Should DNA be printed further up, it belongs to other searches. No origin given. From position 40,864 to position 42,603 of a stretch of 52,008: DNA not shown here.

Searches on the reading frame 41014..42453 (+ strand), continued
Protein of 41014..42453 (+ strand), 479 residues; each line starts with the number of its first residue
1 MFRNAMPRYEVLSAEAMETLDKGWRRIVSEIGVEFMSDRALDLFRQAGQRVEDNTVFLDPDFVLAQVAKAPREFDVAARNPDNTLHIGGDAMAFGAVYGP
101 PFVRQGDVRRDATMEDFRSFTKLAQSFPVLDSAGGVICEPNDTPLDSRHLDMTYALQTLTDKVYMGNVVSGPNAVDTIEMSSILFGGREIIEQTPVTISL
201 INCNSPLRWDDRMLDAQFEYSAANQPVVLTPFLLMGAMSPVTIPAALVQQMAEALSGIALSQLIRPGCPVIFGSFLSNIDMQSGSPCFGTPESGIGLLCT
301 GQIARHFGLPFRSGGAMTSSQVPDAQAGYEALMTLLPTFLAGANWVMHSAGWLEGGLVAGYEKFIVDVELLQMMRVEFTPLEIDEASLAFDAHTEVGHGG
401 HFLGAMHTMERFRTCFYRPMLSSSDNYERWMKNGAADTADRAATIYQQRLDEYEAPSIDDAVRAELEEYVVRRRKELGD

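Call 37: search_solved_structures(query=window:41014-42453:+, show_alignments=5, max_evalue=0.001)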
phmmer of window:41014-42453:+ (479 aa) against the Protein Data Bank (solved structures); distinct sequences matched with E-value up to 0.001: 5.
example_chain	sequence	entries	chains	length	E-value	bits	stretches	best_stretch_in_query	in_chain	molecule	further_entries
4yyc_A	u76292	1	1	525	1.9e-131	442.1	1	6-477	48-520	Putative trimethylamine methyltransferase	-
2qne_A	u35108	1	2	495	5.8e-117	394.4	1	2-479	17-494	Putative methyltransferase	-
9yce_A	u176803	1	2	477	2.6e-116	392.2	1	6-479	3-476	Glycine betaine methyltransferase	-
7xcl_A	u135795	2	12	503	1.8e-35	125.7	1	18-469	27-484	Trimethylamine methyltransferase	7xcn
7xcm_A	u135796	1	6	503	2e-35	125.6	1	18-469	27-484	Trimethylamine methyltransferase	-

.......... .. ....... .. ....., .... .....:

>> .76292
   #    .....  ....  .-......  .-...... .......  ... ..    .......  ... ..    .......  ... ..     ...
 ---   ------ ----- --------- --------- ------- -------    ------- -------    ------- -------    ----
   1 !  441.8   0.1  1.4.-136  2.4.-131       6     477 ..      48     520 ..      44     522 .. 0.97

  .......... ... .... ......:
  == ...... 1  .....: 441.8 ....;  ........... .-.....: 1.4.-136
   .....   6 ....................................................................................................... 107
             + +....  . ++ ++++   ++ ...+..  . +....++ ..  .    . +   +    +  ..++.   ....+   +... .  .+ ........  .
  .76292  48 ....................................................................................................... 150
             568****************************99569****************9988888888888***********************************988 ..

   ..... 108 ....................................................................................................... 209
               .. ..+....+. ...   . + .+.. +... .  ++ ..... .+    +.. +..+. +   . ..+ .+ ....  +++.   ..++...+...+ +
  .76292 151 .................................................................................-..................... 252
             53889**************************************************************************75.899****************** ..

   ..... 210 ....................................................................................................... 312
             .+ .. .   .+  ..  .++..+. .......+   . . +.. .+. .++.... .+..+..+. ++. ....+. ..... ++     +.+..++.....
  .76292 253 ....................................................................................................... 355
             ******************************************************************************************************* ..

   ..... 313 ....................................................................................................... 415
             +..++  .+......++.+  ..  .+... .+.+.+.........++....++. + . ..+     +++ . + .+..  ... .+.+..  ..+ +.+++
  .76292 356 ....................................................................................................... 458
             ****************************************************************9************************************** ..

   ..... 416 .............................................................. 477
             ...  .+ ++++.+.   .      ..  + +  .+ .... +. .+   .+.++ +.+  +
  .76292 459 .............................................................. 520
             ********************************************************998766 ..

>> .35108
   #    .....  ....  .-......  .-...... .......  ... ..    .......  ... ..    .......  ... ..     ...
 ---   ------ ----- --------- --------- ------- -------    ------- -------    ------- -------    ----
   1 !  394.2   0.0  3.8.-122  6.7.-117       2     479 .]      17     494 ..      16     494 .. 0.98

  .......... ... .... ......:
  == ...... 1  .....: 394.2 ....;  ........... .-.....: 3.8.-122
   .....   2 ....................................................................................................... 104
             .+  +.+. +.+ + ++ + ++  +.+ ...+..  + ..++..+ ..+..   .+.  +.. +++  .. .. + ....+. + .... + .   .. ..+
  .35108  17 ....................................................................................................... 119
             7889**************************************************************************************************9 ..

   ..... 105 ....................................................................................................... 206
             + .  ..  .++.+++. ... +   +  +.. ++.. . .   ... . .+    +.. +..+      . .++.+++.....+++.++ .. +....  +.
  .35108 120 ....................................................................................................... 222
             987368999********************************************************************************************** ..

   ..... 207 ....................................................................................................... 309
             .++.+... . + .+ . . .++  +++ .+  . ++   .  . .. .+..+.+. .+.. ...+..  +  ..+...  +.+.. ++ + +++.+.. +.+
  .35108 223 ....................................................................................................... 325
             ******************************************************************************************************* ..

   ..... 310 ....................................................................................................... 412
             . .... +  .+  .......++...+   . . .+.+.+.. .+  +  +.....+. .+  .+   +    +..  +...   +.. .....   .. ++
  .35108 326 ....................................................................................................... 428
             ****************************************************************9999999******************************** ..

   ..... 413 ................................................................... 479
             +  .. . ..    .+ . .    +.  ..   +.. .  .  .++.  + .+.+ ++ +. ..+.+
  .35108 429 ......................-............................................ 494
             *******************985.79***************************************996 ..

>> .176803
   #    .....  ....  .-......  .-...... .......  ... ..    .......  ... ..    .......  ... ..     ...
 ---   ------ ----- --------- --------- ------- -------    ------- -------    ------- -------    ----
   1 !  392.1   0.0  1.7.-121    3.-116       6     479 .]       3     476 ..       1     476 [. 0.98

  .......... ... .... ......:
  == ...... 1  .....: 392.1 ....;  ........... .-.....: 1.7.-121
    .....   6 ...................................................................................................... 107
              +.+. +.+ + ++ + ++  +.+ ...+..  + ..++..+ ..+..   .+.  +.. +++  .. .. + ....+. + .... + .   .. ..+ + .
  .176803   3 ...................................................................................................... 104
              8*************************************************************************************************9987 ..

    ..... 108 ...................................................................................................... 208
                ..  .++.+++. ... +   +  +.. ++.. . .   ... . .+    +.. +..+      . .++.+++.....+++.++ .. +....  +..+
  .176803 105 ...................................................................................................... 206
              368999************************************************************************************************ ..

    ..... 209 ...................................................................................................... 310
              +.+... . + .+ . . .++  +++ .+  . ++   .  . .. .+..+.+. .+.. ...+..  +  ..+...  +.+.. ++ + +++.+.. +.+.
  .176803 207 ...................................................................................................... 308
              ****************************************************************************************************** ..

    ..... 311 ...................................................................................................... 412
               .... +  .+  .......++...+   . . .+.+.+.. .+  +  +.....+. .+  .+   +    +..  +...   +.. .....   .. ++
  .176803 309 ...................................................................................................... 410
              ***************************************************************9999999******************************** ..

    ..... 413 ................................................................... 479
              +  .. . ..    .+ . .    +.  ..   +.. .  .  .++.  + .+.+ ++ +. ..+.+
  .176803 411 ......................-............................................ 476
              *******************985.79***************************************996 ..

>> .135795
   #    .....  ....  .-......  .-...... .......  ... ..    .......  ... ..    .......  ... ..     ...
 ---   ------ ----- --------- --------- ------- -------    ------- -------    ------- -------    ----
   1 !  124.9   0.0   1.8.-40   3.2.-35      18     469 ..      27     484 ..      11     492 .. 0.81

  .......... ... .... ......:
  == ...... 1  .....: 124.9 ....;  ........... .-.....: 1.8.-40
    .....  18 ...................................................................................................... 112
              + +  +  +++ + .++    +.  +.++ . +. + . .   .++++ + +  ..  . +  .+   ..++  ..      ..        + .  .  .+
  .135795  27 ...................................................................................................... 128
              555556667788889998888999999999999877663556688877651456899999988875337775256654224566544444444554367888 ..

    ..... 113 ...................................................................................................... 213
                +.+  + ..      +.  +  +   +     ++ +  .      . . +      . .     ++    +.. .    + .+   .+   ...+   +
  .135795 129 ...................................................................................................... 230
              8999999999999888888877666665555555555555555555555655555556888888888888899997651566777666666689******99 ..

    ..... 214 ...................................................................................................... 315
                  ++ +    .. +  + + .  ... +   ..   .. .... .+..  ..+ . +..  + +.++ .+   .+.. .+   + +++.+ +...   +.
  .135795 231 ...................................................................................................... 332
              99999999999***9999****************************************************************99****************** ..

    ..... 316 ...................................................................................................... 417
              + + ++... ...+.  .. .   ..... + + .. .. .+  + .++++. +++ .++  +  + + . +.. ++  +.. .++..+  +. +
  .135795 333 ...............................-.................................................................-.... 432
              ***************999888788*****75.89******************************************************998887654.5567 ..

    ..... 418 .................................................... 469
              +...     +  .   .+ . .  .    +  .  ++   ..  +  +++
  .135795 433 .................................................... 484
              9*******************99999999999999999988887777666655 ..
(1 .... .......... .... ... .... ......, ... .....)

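Call 39: search_dna_similar(query=window:41014-42453:+, collection=plasmids, mode=protein, max_rows=40, max_evalue=1e-30)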
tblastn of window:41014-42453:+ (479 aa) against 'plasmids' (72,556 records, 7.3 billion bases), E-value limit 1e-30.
Records with a match: 185; places in all: 227; records where one place covers at least 80% of the query: 141.
Best place of each record, by identity: <60% 185.
By first word of the organism name: Sinorhizobium 118; Leisingera 17; Mesorhizobium 10; Cereibacter 8; Paracoccus 4; Rhizobium 4; Shinella 3; Ruegeria 3; Phyllobacterium 2; Phaeobacter 2; and 13 more.
By predicted mobility (MOB-suite, as given by PLSDB): conjugative 73; non-mobilizable 66; mobilizable 46.
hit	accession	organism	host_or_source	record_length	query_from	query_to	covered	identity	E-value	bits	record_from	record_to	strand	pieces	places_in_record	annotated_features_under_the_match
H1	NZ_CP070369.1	Paracoccus methylovorus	whole organism,grassland soil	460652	2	479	100%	45.6%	5e-133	431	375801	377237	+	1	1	trimethylamine methyltransferase family protein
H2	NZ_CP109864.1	Paracoccus aminovorans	bacteria,human fecal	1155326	2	479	100%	45.5%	6e-133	431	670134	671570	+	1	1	record has no annotation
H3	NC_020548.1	Azoarcus sp. KH32C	-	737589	6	479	99%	45.4%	9e-121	396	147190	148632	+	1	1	trimethylamine methyltransferase family protein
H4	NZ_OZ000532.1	Shinella sp. WSC3-e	-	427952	4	478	99%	45.1%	6e-128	416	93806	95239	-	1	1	trimethylamine methyltransferase family protein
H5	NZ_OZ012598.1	Shinella sp. WSD5-1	-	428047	4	478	99%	45.1%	6e-128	416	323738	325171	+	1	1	trimethylamine methyltransferase family protein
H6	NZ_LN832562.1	Paracoccus aminovorans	-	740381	2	479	100%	44.8%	1e-131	427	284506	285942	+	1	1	trimethylamine methyltransferase family protein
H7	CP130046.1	Sinorhizobium meliloti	Medicago,Cell culture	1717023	6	478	99%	45.2%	4e-99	430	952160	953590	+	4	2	none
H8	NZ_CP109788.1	Leisingera thetidis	-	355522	3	478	99%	44.6%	3e-125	409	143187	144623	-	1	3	trimethylamine methyltransferase family protein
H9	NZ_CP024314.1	Rhizobium sp. NXC24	Phaseolus vulgaris,cell culture,plant ...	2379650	1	479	100%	44.2%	5e-128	417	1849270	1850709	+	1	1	record has no annotation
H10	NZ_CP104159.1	Rhizobium sp. CB3060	Leucaena leucocephala,cell culture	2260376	1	479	100%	44.2%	7e-128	416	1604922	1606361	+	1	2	record has no annotation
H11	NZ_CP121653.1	Rhizobium sp. CB3171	Calliandra calothyrsus,cell culture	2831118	1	479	100%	44.2%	1e-127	416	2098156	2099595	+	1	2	record has no annotation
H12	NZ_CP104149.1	Sinorhizobium medicae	Trigonella foenum-graecum,cell culture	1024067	4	478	99%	44.5%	1e-125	410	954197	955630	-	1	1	record has no annotation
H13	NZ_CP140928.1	Sinorhizobium medicae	Medicago lupulina,whole organism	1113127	4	478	99%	44.5%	1e-125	410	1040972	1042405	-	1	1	record has no annotation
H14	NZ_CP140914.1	Sinorhizobium medicae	Medicago lupulina,whole organism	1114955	4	478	99%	44.5%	1e-125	410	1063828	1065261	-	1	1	record has no annotation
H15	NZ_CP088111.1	Sinorhizobium medicae WSM1115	cell culture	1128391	4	478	99%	44.5%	1e-125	410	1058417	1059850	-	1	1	record has no annotation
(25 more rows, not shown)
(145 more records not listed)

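Call 42: search_protein_families(library=pfam, proteins=[L006:11776-13455:-, L005:17268-18947:-, L005:11705-12904:+, L005:13078-14613:+, L005:15619-16575:+], max_evalue=0.0001)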
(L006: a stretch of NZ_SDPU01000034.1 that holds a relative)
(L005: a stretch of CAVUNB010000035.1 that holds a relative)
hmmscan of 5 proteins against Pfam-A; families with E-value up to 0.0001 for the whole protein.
L006:11776-13455:- (559 aa): 1 family
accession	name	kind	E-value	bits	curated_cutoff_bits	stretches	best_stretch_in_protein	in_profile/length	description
PF01268.25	FTHFS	-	1.2e-252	839.6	27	1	3-559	2-556/556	Formate--tetrahydrofolate ligase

L005:17268-18947:- (559 aa): 1 family
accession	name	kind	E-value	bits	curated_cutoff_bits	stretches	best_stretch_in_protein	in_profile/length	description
PF01268.25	FTHFS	-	3.4e-254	844.7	27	1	3-559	2-556/556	Formate--tetrahydrofolate ligase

L005:11705-12904:+ (399 aa): 0 families

L005:13078-14613:+ (511 aa): 4 families
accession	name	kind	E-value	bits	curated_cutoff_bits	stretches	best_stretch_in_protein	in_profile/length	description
PF02518.31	HATPase_c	-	4.6e-19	69.3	26.4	1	283-383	2-99/111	Histidine kinase-, DNA gyrase B-, and HSP90-like ATPase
PF00512.31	HisKA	-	1.4e-10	41.5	26.9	1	168-204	1-32/66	His Kinase A (phospho-acceptor) domain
PF08448.16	PAS_4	-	6.7e-06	26.7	23.1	1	56-164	2-110/110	PAS fold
PF13581.12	HATPase_c_2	-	1.6e-05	25.3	27.4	1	284-371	29-112/127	Histidine kinase-like ATPase domain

L005:15619-16575:+ (318 aa): 0 families

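Call 69: get_annotated_region(hit=H1, flank=9000)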
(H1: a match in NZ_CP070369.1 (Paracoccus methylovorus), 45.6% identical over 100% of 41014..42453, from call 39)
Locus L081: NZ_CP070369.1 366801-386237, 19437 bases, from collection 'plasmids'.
description: Paracoccus methylovorus strain H4-D09 plasmid p1, complete sequence
organism: Paracoccus methylovorus (NCBI taxid 2812658)
taxonomy: Bacteria; Pseudomonadota; Alphaproteobacteria; Rhodobacterales; Paracoccaceae; Paracoccus; Paracoccus methylovorus
host: -; source: whole organism,grassland soil; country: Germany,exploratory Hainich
typing (MOB-suite, as given by PLSDB): non-mobilizable; replicon rep_cluster_560
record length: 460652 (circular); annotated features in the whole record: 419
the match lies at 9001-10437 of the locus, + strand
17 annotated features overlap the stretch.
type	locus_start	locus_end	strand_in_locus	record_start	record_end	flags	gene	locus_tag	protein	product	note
CDS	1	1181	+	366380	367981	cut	-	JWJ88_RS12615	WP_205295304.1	ABC transporter ATP-binding protein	-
CDS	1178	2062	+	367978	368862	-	-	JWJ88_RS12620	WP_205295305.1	alpha/beta hydrolase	-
CDS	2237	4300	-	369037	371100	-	-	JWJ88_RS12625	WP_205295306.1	ASKHA domain-containing protein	-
CDS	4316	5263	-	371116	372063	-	-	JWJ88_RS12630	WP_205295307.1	methyltetrahydrofolate cobalamin methyltransferase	-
CDS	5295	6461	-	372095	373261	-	-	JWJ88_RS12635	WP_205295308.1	methylenetetrahydrofolate reductase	-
CDS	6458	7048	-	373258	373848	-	-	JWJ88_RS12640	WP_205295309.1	methylenetetrahydrofolate reductase C-terminal domain-containing protein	-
CDS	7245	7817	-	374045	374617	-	-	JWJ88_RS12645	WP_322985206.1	DUF1638 domain-containing protein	-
CDS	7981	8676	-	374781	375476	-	-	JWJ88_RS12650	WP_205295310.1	B12-binding domain-containing protein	-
CDS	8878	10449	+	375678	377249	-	-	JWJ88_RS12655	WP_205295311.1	trimethylamine methyltransferase family protein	-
CDS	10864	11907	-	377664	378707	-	-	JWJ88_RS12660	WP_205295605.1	GlxA family transcriptional regulator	-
CDS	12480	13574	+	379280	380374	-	-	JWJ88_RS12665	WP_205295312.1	IS630 family transposase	-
CDS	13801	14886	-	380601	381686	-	-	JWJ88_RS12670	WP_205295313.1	ABC transporter ATP-binding protein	-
CDS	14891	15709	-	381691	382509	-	-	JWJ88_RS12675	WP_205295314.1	ABC transporter permease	GO:0055085 - transmembrane transport [Evidence IEA]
CDS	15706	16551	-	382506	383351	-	-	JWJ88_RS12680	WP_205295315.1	ABC transporter permease subunit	GO:0055085 - transmembrane transport [Evidence IEA]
CDS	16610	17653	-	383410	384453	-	-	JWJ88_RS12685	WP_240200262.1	spermidine/putrescine ABC transporter substrate-binding protein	GO:0015846 - polyamine transport [Evidence IEA]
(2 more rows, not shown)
